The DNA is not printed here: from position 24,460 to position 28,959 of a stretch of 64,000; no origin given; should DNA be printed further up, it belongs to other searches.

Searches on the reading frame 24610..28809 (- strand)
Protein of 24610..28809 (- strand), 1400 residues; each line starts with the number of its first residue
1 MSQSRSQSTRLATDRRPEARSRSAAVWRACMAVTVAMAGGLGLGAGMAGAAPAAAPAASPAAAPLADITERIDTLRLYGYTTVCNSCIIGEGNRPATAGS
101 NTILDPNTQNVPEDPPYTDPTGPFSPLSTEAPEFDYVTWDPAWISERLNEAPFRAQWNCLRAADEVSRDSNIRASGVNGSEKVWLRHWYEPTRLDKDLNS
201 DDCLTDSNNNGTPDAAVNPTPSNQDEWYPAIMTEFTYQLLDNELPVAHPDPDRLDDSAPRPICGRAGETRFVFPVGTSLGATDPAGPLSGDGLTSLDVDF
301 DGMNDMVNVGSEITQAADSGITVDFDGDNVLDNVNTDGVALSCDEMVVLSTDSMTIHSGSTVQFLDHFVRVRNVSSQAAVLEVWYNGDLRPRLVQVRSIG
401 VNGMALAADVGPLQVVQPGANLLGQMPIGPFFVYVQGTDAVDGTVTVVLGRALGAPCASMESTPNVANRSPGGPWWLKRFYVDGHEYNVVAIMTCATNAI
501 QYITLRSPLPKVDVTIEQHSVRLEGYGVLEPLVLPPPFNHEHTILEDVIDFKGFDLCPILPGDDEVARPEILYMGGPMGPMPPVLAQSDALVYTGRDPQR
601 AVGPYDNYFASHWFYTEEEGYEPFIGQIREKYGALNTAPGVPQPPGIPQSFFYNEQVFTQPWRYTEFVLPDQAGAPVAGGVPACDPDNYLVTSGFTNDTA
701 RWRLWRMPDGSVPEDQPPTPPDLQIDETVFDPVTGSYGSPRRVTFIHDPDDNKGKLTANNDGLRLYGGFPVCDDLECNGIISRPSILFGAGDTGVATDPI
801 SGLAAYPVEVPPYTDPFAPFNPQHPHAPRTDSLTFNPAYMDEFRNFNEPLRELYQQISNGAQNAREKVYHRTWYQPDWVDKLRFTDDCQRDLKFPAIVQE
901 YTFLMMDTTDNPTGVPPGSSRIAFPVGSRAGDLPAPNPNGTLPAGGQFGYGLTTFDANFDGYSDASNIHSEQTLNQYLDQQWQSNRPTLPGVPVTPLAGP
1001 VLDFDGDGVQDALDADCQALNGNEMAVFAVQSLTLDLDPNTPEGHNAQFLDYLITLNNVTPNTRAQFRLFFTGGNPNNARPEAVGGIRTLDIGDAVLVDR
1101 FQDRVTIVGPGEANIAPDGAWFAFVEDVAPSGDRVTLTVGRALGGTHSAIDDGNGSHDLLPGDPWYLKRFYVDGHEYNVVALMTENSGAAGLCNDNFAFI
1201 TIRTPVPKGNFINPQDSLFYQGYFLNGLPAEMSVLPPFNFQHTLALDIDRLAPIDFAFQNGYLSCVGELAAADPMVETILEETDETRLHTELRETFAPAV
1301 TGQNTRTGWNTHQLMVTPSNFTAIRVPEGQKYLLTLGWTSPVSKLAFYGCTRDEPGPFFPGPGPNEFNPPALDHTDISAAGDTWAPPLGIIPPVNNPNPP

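Call 81: search_protein_families(library=ncbifam, proteins=[window:24610-28809:-], max_evalue=0.1)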
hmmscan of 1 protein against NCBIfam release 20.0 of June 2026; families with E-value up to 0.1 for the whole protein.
window:24610-28809:- (1400 aa): 0 families

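Call 82: search_solved_structures(query=window:24610-28599:-, max_evalue=1)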
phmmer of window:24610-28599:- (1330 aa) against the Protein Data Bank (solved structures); distinct sequences matched with E-value up to 1: 1.
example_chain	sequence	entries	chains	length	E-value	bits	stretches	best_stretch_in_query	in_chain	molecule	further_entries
3vov_A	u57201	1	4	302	0.017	15.5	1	992-1056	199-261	Glucokinase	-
